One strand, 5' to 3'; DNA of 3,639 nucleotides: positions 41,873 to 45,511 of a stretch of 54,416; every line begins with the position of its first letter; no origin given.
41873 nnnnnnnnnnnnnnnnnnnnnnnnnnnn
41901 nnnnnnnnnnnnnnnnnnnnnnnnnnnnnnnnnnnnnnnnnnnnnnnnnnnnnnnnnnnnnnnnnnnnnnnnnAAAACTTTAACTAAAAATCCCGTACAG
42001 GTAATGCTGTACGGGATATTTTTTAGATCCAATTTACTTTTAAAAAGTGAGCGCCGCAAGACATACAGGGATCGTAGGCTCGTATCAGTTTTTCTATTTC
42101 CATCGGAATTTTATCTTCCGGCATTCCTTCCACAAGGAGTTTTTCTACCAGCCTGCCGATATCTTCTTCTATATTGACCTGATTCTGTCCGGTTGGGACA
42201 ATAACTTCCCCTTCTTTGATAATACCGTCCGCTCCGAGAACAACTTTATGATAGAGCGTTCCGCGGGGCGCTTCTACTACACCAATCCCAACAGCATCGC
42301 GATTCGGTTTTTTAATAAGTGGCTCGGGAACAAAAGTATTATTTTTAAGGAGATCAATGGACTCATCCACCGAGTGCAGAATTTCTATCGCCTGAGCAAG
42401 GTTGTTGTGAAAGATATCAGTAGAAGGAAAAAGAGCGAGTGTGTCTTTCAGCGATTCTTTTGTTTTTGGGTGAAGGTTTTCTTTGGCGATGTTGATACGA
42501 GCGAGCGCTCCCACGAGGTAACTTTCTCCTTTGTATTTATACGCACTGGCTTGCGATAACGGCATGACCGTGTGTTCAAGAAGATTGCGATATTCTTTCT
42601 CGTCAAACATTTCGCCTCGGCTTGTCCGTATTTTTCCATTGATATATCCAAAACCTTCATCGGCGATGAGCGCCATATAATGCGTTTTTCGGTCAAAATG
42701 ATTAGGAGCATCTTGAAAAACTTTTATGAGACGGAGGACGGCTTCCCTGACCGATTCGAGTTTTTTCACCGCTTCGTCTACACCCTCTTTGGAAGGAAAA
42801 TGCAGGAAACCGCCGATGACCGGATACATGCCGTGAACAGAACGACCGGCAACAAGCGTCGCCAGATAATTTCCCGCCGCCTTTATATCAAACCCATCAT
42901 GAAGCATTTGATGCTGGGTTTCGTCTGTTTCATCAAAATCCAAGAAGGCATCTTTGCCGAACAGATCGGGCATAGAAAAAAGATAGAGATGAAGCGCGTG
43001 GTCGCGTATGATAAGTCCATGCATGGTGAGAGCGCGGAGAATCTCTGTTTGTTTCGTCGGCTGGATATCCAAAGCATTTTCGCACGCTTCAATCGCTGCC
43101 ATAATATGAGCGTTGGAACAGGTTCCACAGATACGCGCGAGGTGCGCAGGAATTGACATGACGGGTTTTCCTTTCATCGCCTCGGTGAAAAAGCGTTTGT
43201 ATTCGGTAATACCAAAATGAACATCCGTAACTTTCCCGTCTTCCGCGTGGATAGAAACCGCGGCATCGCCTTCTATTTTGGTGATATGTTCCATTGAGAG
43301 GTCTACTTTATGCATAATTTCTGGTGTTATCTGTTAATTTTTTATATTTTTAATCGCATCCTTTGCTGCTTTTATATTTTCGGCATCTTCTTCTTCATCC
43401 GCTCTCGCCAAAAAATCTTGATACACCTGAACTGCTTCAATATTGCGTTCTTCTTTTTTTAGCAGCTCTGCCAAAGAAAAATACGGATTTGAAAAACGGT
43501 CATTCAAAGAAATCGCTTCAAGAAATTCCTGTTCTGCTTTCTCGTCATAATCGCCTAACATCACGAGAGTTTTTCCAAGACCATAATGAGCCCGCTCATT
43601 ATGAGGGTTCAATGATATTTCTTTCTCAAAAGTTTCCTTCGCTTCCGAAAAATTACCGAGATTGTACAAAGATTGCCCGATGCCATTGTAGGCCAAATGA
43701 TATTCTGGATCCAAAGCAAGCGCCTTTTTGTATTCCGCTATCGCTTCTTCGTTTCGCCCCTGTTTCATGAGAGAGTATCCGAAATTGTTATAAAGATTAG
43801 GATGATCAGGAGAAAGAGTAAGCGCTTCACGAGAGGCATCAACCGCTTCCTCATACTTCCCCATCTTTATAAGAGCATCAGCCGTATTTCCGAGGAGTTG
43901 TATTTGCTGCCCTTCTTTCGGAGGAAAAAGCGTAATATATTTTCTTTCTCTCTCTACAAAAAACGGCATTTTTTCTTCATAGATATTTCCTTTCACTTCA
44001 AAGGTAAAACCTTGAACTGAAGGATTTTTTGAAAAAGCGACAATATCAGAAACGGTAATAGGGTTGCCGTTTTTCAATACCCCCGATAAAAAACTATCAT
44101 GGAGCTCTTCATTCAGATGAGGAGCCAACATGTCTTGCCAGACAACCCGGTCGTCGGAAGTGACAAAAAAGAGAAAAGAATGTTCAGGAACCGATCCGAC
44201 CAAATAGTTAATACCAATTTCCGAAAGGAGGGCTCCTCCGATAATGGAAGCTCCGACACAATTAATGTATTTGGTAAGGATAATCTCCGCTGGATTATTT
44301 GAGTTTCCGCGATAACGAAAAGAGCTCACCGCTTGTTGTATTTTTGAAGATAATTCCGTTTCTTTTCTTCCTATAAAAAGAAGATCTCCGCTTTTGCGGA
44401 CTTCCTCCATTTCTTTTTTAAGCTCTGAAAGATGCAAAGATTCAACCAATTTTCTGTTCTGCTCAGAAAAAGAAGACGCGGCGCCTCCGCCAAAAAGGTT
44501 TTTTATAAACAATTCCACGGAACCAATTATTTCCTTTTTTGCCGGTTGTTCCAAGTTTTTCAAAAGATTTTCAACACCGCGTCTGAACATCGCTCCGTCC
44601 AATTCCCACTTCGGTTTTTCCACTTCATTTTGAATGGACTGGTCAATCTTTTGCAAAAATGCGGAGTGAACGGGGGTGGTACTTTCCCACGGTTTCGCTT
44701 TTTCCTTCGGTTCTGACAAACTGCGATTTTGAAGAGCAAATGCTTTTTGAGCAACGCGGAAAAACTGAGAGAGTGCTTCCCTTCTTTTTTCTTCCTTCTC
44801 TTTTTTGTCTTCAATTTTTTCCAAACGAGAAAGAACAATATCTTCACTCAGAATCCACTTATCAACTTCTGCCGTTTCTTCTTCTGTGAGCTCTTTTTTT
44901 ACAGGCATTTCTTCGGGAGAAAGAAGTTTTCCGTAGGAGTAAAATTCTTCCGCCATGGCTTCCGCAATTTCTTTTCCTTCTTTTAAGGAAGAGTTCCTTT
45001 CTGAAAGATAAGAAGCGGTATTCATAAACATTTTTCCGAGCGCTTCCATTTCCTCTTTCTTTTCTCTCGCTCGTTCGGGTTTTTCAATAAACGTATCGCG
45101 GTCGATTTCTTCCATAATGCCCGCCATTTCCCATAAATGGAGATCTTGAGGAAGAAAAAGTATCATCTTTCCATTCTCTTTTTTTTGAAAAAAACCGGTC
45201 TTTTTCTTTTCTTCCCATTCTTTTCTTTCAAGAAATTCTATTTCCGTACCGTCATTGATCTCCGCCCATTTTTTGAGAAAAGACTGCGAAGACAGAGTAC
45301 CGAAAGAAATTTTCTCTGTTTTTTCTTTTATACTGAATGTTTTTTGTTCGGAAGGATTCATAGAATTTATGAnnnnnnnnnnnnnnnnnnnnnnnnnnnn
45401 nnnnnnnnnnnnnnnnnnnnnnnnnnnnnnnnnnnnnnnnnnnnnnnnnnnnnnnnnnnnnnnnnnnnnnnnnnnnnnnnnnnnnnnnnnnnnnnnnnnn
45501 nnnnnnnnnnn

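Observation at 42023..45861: NiFe hydrogenase structural genes split by a 675-aa transglutaminase-like/TPR gene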

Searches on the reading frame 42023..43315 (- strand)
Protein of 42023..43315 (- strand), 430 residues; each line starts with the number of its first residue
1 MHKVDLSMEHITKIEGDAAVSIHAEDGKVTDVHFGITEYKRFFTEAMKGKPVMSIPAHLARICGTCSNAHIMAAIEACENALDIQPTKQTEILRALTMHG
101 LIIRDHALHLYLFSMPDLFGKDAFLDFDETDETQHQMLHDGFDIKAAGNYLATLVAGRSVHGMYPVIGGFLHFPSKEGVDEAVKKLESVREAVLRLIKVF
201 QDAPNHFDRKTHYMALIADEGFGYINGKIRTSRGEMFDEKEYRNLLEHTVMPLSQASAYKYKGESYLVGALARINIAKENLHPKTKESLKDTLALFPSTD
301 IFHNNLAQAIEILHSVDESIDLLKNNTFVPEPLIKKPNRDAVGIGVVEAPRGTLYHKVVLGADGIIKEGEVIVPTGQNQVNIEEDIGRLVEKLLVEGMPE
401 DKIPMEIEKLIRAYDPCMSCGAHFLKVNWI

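Call 3: search_protein_families(library=pfam, proteins=[window:42023-43315:-], max_evalue=0.01)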
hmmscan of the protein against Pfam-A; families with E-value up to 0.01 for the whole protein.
window:42023-43315:- (430 aa): 1 family
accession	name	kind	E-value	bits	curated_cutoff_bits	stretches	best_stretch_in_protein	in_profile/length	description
PF00374.24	NiFeSe_Hases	-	4.5e-31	108.8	25.8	2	257-423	325-508/508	Nickel-dependent hydrogenase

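Call 4: search_protein_families(library=ncbifam, proteins=[window:42023-43315:-], max_evalue=0.01)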
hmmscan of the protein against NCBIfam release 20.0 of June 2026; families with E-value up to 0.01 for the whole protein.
window:42023-43315:- (430 aa): 9 families
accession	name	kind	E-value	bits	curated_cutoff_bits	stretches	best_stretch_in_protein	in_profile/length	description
NF040828.1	sulfhyd_ShyA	equivalog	2.9e-72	243.8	700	1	6-426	3-414/415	NAD(P)-dependent hydrogenase/sulfhydrogenase 2 subunit alpha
NF040832.1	sulfhyd_HydA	equivalog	8.5e-63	212.9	880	1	6-426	5-425/426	NADPH-dependent hydrogenase/sulfhydrogenase 1 subunit alpha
NF033181.1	NiFeSe_hydrog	equivalog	2.1e-37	129.2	600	2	258-427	333-499/507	nickel-dependent hydrogenase large subunit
NF045518.1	H2_NiFeSe_large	exception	1.4e-35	123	780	2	3-191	1-200/485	NiFeSe hydrogenase large subunit HysA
NF041785.2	VhuA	equivalog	1.7e-34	119.1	800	1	6-391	4-414/418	F420-non-reducing hydrogenase Vhu subunit A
TIGR03295.1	frhA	equivalog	7.1e-31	107.6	392.5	1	11-427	10-399/412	coenzyme F420 hydrogenase subunit alpha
NF007778.0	PRK10467.1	equivalog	1.9e-25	89.2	969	2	325-426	455-555/567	hydrogenase 2 large subunit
NF007550.0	PRK10170.1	equivalog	3e-19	68.8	1101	2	7-116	20-129/597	Ni/Fe-hydrogenase large subunit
NF041786.2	VhuU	equivalog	2e-06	27.5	70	1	407-425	11-29/45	F420-non-reducing hydrogenase selenoprotein subunit VhuU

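Call 11: find_related_loci(query=window:42023-43315:-, collection=genome_contigs, flank=8000)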
Query window:42023-43315:- (430 aa) in genome_contigs; peptide patterns used: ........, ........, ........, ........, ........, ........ (x = any residue, [..] = any of these).
47 stretches matched a pattern; 12 encode a relative of the query (tblastn E <= 1e-3); 12 distinct loci.
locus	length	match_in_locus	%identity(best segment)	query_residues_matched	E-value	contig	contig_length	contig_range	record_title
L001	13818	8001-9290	92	1-430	0e+0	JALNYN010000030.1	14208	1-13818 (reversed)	MAG: Candidatus Paceibacterota bacterium isolate SO_2017_GW1 bin 180 NODE_15978_length_14208_cov_4.079398_OW334_2017, wh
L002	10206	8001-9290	89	1-430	0e+0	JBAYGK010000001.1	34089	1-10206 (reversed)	MAG: Candidatus Paceibacterota bacterium isolate SO_2016_GW1_123 scaffold02317_OW334_2016, whole genome shotgun sequence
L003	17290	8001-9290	87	1-430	0e+0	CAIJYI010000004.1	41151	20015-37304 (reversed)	uncultured bacterium isolate KR_bin-0332 genome assembly, contig: bin-0332:04/45, whole genome shotgun sequence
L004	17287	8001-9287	77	1-429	0e+0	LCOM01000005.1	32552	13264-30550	MAG: Parcubacteria group bacterium GW2011_GWA2_47_7 UY04_C0005, whole genome shotgun sequence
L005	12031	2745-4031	75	1-429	0e+0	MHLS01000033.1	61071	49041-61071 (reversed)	MAG: Candidatus Lloydbacteria bacterium RIFCSPLOWO2_02_FULL_54_12 rifcsplowo2_02_scaffold_3203, whole genome shotgun seq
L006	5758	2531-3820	73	1-430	0e+0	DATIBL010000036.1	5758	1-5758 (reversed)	MAG TPA_asm: Candidatus Paceibacterota bacterium isolate SMAG_U16289 k141_2054838, whole genome shotgun sequence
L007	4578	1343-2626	72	1-429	0e+0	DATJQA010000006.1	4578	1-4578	MAG TPA_asm: Candidatus Paceibacterota bacterium isolate SMAG_U14927 k141_687585, whole genome shotgun sequence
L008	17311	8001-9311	67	1-430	0e+0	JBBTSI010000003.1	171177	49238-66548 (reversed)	MAG: Patescibacteria group bacterium isolate H43-bin056_1 H43_bin056_1_000000000003, whole genome shotgun sequence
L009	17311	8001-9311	67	1-429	0e+0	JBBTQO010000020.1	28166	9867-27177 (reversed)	MAG: Patescibacteria group bacterium isolate H43-bin019_1 H43_bin019_1_000000000020, whole genome shotgun sequence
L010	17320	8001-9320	67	1-429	0e+0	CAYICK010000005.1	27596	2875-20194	MAG TPA_asm: uncultured Candidatus Saccharibacteria bacterium isolate ERP119705_co18_128 genome assembly, contig: NODE_1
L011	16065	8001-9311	66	1-429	0e+0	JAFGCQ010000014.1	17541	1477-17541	MAG: Candidatus Zambryskiibacteriota bacterium isolate Zod_Metabat.1126 k87_6381377, whole genome shotgun sequence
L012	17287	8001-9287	73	1-429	0e+0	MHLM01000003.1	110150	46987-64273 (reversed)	MAG: Candidatus Lloydbacteria bacterium RIFCSPHIGHO2_02_FULL_50_18 rifcsphigho2_02_scaffold_147, whole genome shotgun se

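Call 22: search_protein_families(library=pfam, proteins=[L001:5897-7018:+, L001:7037-7891:+], max_evalue=1)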
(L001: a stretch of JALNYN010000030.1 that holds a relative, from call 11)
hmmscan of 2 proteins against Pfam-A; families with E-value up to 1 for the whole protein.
L001:5897-7018:+ (373 aa): 1 family
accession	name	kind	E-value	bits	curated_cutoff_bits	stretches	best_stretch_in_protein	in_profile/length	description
PF23885.1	DUF7238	-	0.18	12.4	27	0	232-275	27-70/112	Family of unknown function (DUF7238)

L001:7037-7891:+ (284 aa): 1 family
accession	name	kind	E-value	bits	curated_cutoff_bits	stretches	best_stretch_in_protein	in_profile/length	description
PF02498.22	Bro-N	-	3e-08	34.6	25.6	1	21-116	3-92/96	BRO family, N-terminal domain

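Call 40: find_related_loci(query=window:42023-43315:-, collection=metagenome_contigs, flank=7000)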
Query window:42023-43315:- (430 aa) in metagenome_contigs; peptide patterns used: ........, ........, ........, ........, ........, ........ (x = any residue, [..] = any of these).
228 stretches matched a pattern; 25 encode a relative of the query (tblastn E <= 1e-3); 25 distinct loci.
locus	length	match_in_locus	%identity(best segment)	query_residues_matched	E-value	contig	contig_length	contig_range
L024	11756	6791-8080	92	1-430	0e+0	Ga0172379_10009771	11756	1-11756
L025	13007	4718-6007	91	1-430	0e+0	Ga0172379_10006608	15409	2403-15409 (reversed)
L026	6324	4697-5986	90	1-430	0e+0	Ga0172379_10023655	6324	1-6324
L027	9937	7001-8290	90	1-430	0e+0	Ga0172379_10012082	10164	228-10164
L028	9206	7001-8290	89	1-430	0e+0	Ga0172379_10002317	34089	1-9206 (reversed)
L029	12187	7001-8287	77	1-429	0e+0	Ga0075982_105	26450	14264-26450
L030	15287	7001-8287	75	1-429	0e+0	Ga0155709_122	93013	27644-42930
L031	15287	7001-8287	73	1-429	0e+0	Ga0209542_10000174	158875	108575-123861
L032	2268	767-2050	74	1-429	0e+0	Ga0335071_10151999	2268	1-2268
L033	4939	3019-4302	72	1-429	0e+0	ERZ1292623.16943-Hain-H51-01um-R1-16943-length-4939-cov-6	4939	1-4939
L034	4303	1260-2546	69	1-429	0e+0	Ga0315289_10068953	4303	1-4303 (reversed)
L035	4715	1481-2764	72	1-429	0e+0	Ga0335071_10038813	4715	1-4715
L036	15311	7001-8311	67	1-430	0e+0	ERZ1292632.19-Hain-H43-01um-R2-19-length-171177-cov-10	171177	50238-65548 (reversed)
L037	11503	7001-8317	67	1-429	0e+0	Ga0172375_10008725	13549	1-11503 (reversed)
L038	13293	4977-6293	67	1-429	0e+0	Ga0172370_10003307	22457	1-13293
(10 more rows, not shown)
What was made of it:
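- Seven different states co-occur in one metagenome, Ga0172379 (call 40).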

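Call 41: search_protein_families(library=padloc, proteins=[L001:5897-7018:+, L001:7037-7891:+], max_evalue=0.01)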
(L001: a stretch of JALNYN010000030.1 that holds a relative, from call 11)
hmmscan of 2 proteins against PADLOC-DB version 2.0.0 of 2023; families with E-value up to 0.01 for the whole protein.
L001:5897-7018:+ (373 aa): 0 families

L001:7037-7891:+ (284 aa): 2 families
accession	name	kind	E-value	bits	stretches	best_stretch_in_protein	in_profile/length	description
PDLC04920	PDC-S13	-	1.9e-118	393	1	9-280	5-273/286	-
PDLC04841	PDC-S04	-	7.1e-28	96.1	1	9-116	5-112/292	-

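Call 42: search_protein_families(library=phrogs, proteins=[L001:5897-7018:+, L001:7037-7891:+], max_evalue=0.01)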
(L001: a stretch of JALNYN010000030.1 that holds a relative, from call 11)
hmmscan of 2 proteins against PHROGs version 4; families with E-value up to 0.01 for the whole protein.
L001:5897-7018:+ (373 aa): 0 families

L001:7037-7891:+ (284 aa): 2 families
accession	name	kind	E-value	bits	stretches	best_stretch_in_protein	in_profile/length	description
phrog_15286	-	unknown function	6.7e-86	288.7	1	10-272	6-265/274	-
phrog_28094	-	unknown function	2.9e-09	38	1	216-272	1-57/66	-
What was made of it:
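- A slot neighbour in relatives, cargo B, is a full-length match to the PADLOC defence candidate PDC-S13 (1.9e-118) and to a phage protein family (calls 41, 42). Cargo B in the same slot is a full-length match to the PADLOC phage-defence candidate PDC-S13 and to phrog_15286 (calls 41, 42).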

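Call 57: search_protein_families(library=pfam, proteins=[L026:2045-3748:+], max_evalue=5)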
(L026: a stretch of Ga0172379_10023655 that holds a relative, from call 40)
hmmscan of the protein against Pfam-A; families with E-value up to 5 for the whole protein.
L026:2045-3748:+ (567 aa): 1 family
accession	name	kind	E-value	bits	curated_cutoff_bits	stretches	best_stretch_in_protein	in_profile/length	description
PF22281.1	DUF6959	-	0.02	15.5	27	1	476-530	16-69/88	Family of unknown function (DUF6959)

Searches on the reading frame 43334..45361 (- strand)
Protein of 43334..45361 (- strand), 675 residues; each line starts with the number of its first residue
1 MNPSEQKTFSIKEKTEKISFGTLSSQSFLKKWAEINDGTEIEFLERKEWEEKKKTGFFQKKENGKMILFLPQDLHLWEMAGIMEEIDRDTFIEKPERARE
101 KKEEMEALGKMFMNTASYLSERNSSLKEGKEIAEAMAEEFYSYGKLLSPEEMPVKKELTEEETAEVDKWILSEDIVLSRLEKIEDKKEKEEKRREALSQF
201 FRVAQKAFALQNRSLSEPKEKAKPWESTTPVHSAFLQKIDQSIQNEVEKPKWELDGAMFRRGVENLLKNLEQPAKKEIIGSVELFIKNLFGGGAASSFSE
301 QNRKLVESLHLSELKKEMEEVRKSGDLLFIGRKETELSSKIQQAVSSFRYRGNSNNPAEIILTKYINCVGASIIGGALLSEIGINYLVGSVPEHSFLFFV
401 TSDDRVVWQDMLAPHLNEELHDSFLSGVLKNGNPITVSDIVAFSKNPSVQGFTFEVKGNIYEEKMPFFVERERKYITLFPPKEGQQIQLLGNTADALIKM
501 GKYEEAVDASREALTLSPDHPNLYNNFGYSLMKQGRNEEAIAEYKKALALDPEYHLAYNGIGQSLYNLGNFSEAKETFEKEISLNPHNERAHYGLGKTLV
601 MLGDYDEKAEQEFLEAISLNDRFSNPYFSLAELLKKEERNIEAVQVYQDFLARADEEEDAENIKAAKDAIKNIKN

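Call 3: search_protein_families(library=pfam, proteins=[window:43334-45361:-], max_evalue=0.01)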
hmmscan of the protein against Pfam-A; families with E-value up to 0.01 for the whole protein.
window:43334-45361:- (675 aa): 21 families
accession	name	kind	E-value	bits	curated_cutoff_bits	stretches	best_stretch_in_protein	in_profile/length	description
PF13414.12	TPR_11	-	8.9e-26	89.8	26.8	3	528-569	1-42/42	TPR repeat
PF07719.23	TPR_2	-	1.9e-25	87.2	27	3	522-554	2-34/34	Tetratricopeptide repeat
PF13181.12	TPR_8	-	2.4e-23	80.7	25.7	3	523-553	3-33/34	Tetratricopeptide repeat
PF13431.12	TPR_17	-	7.2e-21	73.1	24.4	3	512-542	4-34/34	Tetratricopeptide repeat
PF00515.34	TPR_1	-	2.6e-20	71.7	27.8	3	522-554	2-34/34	Tetratricopeptide repeat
PF13432.12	TPR_16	-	4.2e-19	69.1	32.7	2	494-553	4-63/65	Tetratricopeptide repeat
PF14559.12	TPR_19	-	1.9e-17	63.8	25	3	531-579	1-49/68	Tetratricopeptide repeat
PF13428.12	TPR_14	-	1.3e-14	53.6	23.5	1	524-560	4-40/44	Tetratricopeptide repeat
PF13424.12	TPR_12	-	1.5e-13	51.2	30.1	2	488-552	4-76/77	Tetratricopeptide repeat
PF12895.13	ANAPC3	-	1.7e-10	41.4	27.2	2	561-607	29-74/82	Anaphase-promoting complex, cyclosome, subunit 3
PF13174.12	TPR_6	-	1.3e-08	35.4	26.3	0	561-580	6-25/33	Tetratricopeptide repeat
PF13176.12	TPR_7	-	2.4e-08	33.9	27.9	0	490-519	2-31/36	Tetratricopeptide repeat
PF23914.1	TPR_CcmH_CycH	-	3.4e-07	30.7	42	1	552-657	47-154/158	Cytochrome c-type biogenesis protein H TPR domain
PF13371.12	TPR_9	-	1e-06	29.1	35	0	500-554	8-62/73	Tetratricopeptide repeat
PF13374.12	TPR_10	-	1.1e-06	28.9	27.5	0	524-550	5-31/42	Tetratricopeptide repeat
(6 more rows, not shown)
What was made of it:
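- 43382..43909 (-): About five tetratricopeptide repeats (aa 485-660). call 3 (TPR_11 8.9e-26, TPR_2 1.9e-25, and other TPR families)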

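Call 4: search_protein_families(library=ncbifam, proteins=[window:43334-45361:-], max_evalue=0.01)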
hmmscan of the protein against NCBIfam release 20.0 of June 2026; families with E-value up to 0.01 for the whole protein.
window:43334-45361:- (675 aa): 26 families (the best 25 are shown)
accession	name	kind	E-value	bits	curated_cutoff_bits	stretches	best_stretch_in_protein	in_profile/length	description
TIGR02521.1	type_IV_pilW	equivalog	6.9e-16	58.5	154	1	498-657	42-202/234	type IV pilus biogenesis/stability protein PilW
NF040959.1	MamA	equivalog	3.7e-15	55.9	200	2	494-583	112-201/204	magnetosome protein MamA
TIGR02917.1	PEP_TPR_lipo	equivalog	1.1e-13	50.1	312.2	1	488-659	364-534/899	XrtA/PEP-CTERM system TPR-repeat protein PrsT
TIGR02552.1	LcrH_SycD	equivalog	1.5e-13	50.6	104.8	2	554-665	17-127/136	SycD/LcrH family type III secretion system chaperone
NF033762.1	social_mot_Tgl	equivalog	1.4e-10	41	225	2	499-579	43-124/252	social motility TPR repeat lipoprotein Tgl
NF033758.1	gliding_GltE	equivalog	4.6e-10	39.1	225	1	513-657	214-358/411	adventurous gliding motility TPR repeat lipoprotein GltE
NF033920.0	C39_PA2778_fam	equivalog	8.1e-10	38.5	150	1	493-552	196-255/255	PA2778 family cysteine peptidase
TIGR00540.1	TPR_hemY_coli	hypoth_equivalog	3.8e-08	32.5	142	1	479-607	253-377/385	heme biosynthesis-associated TPR protein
TIGR00990.1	3a0801s09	subfamily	4.6e-08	32.2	757.25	1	502-651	309-460/615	mitochondrial import receptor subunit TOM70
NF047507.1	TPR_BatC_Lepto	exception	5.9e-08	32.4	175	2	555-645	59-151/214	TPR repeat-containing protein BatC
NF008391.2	PRK11189.1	equivalog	4.4e-07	29.7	250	1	542-642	86-183/297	lipoprotein NlpI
NF011721.1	PRK15174.1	equivalog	4.9e-07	28.3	1200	1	491-652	216-380/656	Vi polysaccharide transport protein VexE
TIGR02795.1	tol_pal_ybgF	equivalog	8.2e-07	29.6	90.1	1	562-657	9-109/119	tol-pal system protein YbgF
TIGR03939.1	PGA_TPR_OMP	equivalog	1.5e-06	26.7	366.65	1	500-660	32-190/800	poly-beta-1,6 N-acetyl-D-glucosamine export porin PgaA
NF008520.0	PRK11447.1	equivalog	2.3e-06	25.7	858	1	494-638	276-433/1157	cellulose synthase complex outer membrane protein BcsC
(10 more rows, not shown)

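Call 41: search_protein_families(library=padloc, proteins=[window:43334-45361:-], max_evalue=0.01)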
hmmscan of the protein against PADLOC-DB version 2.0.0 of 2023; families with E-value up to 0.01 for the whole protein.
window:43334-45361:- (675 aa): 2 families
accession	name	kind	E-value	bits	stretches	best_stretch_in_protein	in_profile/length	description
PDLC01092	C3a198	-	0.00054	17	0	507-586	255-337/523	TPR protein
PDLC01171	TPR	-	0.00081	16.5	1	503-619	124-245/504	TPR repeats containing protein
